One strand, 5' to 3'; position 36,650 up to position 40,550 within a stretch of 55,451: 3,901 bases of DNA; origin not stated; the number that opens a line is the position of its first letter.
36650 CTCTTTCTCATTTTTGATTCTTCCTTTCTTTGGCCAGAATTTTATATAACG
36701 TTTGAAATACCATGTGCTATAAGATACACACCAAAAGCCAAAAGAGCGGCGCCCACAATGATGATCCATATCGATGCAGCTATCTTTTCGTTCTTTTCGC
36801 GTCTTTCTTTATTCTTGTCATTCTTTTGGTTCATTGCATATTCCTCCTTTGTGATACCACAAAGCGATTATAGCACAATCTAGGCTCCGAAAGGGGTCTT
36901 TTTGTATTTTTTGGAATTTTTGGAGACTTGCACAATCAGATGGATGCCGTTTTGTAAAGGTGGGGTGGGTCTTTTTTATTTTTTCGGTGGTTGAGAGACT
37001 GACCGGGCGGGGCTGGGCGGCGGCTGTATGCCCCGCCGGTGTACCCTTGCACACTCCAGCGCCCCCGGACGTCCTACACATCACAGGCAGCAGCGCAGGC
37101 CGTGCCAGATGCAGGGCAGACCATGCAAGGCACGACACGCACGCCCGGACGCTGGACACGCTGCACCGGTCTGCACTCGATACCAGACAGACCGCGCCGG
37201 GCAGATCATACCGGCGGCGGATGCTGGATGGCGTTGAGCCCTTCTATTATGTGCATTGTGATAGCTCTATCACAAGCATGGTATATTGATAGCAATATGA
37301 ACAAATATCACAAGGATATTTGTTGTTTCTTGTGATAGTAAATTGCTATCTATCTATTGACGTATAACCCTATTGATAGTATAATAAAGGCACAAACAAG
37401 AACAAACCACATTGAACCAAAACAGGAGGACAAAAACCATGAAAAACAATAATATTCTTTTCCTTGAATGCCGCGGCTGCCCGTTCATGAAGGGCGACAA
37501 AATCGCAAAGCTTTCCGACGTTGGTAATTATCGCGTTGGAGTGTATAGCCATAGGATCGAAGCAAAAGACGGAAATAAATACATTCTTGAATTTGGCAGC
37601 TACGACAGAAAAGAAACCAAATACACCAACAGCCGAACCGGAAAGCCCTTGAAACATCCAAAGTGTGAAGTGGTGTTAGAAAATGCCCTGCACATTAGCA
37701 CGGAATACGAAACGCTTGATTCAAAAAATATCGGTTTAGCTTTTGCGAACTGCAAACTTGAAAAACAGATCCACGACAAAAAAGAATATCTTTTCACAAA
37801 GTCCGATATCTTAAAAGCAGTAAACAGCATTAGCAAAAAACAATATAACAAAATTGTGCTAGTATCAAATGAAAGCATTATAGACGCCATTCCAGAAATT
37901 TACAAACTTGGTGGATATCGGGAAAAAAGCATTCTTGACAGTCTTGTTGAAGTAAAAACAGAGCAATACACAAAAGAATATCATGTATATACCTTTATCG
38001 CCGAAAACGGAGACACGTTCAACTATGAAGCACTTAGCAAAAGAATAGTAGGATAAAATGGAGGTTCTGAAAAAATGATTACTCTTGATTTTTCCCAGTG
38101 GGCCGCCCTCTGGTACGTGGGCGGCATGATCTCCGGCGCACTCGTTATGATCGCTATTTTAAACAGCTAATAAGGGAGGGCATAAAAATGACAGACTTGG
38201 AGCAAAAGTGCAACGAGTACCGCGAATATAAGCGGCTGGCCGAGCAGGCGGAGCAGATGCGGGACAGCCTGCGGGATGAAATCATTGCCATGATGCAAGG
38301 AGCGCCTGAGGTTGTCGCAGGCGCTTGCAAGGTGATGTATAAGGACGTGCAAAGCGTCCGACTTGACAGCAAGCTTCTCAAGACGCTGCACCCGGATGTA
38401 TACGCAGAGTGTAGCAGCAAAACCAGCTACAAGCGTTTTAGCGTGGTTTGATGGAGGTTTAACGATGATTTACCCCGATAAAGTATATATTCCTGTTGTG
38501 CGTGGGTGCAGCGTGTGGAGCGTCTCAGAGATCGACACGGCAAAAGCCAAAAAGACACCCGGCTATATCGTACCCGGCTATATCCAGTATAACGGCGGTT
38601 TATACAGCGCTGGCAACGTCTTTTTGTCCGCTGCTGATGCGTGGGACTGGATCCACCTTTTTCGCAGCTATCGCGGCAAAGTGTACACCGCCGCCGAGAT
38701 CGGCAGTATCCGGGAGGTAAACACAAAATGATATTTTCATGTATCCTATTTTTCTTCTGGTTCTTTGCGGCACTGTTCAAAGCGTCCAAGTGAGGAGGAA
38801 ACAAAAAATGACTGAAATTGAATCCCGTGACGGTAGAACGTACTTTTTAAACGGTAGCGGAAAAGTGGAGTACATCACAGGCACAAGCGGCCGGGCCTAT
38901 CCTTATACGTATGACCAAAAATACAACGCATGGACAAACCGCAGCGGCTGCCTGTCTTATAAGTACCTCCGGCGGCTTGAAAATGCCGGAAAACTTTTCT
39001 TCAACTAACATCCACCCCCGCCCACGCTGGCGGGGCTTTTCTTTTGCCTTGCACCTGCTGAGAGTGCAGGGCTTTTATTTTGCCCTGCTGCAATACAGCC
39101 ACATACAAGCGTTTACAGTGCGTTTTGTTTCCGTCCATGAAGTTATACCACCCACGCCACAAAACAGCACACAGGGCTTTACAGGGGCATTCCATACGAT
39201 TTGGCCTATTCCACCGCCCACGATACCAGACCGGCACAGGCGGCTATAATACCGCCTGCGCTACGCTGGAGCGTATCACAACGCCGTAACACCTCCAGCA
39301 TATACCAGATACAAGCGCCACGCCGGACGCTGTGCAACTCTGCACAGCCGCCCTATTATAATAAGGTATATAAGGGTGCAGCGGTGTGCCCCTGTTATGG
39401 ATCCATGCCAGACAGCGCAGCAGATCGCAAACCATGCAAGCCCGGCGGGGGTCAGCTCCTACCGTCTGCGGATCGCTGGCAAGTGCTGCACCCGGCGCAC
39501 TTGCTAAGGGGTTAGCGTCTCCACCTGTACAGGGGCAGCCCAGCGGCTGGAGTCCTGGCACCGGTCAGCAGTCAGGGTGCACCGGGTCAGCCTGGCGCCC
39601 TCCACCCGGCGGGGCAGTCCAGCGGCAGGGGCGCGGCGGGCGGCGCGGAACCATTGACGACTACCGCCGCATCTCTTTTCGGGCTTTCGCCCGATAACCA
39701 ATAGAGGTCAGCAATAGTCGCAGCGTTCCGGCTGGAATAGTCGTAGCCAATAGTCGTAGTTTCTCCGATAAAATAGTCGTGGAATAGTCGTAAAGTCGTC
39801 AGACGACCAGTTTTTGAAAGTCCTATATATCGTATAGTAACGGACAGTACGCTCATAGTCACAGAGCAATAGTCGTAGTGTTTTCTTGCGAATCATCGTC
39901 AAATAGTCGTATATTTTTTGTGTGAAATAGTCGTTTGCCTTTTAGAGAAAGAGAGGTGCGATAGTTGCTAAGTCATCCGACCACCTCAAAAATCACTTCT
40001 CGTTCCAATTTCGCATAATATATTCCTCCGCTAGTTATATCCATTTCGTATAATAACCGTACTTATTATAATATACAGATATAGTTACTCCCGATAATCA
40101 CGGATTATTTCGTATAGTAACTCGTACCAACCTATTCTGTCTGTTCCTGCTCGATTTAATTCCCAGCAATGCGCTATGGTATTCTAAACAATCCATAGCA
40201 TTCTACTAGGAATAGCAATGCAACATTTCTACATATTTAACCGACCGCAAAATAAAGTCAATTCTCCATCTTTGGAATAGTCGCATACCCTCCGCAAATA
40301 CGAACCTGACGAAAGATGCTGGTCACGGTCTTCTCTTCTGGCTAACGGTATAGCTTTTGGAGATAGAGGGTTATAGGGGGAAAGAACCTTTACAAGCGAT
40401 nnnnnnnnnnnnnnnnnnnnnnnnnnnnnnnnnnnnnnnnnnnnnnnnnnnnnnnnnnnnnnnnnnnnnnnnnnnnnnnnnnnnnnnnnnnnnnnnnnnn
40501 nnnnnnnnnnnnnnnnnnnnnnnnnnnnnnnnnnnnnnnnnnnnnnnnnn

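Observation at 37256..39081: Self-contained plus-strand five-gene cassette of unknown function in the middle of a 44-kb minus-strand genome arm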

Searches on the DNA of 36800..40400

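Call 74: search_rna_families(source=window, start=36800, end=40400, threshold=evalue, max_evalue=1)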
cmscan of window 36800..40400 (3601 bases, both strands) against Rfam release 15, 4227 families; matches with E-value up to 1: 2.
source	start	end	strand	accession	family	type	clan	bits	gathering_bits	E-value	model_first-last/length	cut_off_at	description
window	39015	39080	+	RF02837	anti-hemB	Gene; sRNA;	-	23.3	49.5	0.022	1-81/81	no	Burkholderia RNA 7 (anti-hemB)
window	38981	39043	-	RF02628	Hrs1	Gene; sRNA;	-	21.8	56.4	0.46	1-74/74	no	Hfq-regulated sRNA 1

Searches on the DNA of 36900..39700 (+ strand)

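Call 13: search_dna_similar(query=window:36900-39700:+, collection=phages, mode=distant)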
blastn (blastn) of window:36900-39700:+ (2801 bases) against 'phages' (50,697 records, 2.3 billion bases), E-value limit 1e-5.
Records with a match: 2; places in all: 2; records where one place covers at least 80% of the query: 0.
Best place of each record, by identity: 80-90% 2.
By first word of the organism name: Bacteriophage 2.
By host as written in the record: - 2.
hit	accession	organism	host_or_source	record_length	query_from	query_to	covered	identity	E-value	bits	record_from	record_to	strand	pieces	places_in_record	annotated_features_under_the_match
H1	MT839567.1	Bacteriophage sp.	human fecal samples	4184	1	2801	46%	85.9%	0e+0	1463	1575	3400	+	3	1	record has no annotation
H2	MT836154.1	Bacteriophage sp.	human fecal samples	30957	254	2797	30%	84.5%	5e-124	912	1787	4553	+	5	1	record has no annotation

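Call 16: get_annotated_region(hit=H1, flank=3000)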
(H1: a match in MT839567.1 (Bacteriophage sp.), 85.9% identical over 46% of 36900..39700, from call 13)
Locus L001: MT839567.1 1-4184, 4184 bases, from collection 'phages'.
description: UNVERIFIED: Bacteriophage sp. clone scaffold_11074 genomic sequence.
organism: Bacteriophage sp. (NCBI taxid 38018)
taxonomy: Viruses
host: -; source: human fecal samples; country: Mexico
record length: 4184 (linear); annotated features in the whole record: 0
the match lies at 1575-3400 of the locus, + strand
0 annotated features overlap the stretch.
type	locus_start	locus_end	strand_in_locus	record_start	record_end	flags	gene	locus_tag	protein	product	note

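Call 17: get_annotated_region(hit=H2, flank=8000)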
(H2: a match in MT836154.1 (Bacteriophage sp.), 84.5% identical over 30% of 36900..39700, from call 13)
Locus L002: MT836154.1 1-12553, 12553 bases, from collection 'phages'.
description: UNVERIFIED: Bacteriophage sp. clone scaffold_1550 genomic sequence.
organism: Bacteriophage sp. (NCBI taxid 38018)
taxonomy: Viruses
host: -; source: human fecal samples; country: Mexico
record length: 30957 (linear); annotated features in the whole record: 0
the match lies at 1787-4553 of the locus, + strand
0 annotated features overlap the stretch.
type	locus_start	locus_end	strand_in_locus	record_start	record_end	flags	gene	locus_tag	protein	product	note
